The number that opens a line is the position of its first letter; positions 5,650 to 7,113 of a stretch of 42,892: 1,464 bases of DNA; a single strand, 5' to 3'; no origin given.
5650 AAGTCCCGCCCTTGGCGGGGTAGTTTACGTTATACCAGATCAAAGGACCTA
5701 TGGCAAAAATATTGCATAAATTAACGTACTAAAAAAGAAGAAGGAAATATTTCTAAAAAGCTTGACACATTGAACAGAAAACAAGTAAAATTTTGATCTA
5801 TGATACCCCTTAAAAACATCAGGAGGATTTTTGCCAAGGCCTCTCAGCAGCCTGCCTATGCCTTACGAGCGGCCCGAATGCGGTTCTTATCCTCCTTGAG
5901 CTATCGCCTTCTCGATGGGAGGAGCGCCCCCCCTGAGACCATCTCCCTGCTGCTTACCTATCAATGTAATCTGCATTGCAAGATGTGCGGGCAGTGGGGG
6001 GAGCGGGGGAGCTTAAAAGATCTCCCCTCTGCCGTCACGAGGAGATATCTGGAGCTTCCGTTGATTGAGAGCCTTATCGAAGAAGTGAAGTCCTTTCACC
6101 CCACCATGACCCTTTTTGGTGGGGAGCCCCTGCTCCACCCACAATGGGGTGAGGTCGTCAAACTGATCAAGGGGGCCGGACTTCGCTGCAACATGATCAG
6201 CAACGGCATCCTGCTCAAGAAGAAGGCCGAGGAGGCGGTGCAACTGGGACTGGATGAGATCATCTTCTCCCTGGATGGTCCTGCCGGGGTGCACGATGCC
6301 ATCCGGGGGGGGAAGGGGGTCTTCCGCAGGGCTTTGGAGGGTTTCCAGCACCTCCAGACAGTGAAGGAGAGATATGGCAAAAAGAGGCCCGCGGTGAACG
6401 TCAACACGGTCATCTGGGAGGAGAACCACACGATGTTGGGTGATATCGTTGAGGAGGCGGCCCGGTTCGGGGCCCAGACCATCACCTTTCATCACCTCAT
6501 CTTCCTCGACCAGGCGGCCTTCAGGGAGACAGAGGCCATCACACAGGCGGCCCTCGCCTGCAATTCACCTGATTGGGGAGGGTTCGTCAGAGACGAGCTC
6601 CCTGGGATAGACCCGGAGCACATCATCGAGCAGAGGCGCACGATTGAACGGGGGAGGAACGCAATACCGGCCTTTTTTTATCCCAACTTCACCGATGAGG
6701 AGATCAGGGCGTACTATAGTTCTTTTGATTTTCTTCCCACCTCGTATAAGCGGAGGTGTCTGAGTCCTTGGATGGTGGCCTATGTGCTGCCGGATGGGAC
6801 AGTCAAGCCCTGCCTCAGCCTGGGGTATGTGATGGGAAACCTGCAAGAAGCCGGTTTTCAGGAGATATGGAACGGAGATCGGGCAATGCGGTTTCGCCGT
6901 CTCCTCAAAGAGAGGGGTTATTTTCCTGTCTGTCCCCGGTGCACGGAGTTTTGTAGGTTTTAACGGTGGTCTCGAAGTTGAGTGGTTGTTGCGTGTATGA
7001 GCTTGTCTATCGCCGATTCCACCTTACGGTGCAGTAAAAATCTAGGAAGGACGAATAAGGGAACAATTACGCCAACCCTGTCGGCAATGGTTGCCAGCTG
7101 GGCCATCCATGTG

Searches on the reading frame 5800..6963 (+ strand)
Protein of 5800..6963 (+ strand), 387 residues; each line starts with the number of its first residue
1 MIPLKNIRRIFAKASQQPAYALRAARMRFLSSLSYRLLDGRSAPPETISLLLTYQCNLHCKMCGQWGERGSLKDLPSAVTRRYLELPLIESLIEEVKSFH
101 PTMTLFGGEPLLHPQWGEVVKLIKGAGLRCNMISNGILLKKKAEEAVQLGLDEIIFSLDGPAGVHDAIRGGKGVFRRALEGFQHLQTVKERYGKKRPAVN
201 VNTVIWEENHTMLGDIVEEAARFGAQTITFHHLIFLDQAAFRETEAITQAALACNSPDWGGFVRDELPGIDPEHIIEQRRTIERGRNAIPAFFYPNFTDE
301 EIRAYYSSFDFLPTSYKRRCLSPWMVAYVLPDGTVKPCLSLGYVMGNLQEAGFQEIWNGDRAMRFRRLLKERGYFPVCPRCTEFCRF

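Call 7: search_protein_families(library=ncbifam, proteins=[window:5800-6963:+], max_evalue=0.01)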
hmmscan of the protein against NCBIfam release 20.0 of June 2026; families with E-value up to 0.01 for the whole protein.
window:5800-6963:+ (387 aa): 59 families (the best 25 are shown)
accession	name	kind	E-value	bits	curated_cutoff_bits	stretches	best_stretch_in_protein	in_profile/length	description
TIGR04317.1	W_rSAM_matur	equivalog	7.4e-30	104.2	380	1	48-239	6-190/349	tungsten cofactor oxidoreductase radical SAM maturase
TIGR04545.1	rSAM_ahbD_hemeb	equivalog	9.5e-25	87.7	500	2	50-236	4-178/339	heme b synthase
TIGR04055.1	rSAM_NirJ2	equivalog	6.4e-20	71.9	500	2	48-236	2-174/326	putative heme d1 biosynthesis radical SAM protein NirJ2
TIGR04311.1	rSAM_Geo_metal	subfamily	6.7e-20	71.5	400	2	45-243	2-197/423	radical SAM/SPASM family putative metalloenzyme maturase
TIGR04054.1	rSAM_NirJ1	equivalog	4.8e-18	64.9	650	1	52-245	42-222/387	putative heme d1 biosynthesis radical SAM protein NirJ1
TIGR04133.1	rSAM_w_lipo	hypoth_equivalog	8.1e-18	64.5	425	1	52-190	30-165/350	TIGR04133 family radical SAM/SPASM protein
TIGR03913.1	rad_SAM_trio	equivalog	9e-18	63.9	591.75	1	51-225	24-184/477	GDL motif peptide-associated radical SAM/SPASM maturase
TIGR04347.1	pseudo_SAM_Halo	equivalog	1e-17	64.5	525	1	52-235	44-214/390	TIGR04347 family pseudo-SAM/SPASM protein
TIGR04251.1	SCM_rSAM_ScmF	equivalog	1.7e-17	63.9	400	1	45-233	3-182/353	SynChlorMet cassette radical SAM/SPASM protein ScmF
TIGR03961.1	rSAM_PTO1314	hypoth_equivalog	1.2e-16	60.9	306.05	1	52-224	29-182/332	PTO1314 family radical SAM protein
NF033640.1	N_Twi_rSAM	subfamily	5.5e-16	58.6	170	2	319-382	4-70/398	twitch domain-containing radical SAM protein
TIGR04546.1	rSAM_ahbC_deAc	equivalog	6e-16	58.2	650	1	47-235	40-215/390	12,18-didecarboxysiroheme deacetylase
TIGR04053.2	TIGR04053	equivalog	7.8e-16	58.3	395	1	52-237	14-190/366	TIGR04053 family radical SAM/SPASM domain-containing protein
TIGR04103.1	rSAM_nif11_3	equivalog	1e-15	57.3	725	1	52-192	11-144/412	nif11-class peptide radical SAM maturase 3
TIGR04303.1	GeoRSP_rSAM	equivalog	1.9e-15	57.2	400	1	45-232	4-176/325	GeoRSP system radical SAM/SPASM protein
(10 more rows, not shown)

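Call 8: search_protein_families(library=pfam, proteins=[window:5800-6963:+], max_evalue=0.01)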
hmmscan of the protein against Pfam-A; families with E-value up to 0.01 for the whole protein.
window:5800-6963:+ (387 aa): 3 families
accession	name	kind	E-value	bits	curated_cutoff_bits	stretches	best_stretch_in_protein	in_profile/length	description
PF04055.27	Radical_SAM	-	3.2e-16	60.4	29.5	1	52-187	3-138/166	Radical SAM superfamily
PF13186.11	SPASM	-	4.2e-14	53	21.5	1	320-382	1-67/67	Iron-sulfur cluster-binding domain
PF13353.11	Fer4_12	-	0.00015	22.5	22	1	51-161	10-116/137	4Fe-4S single cluster domain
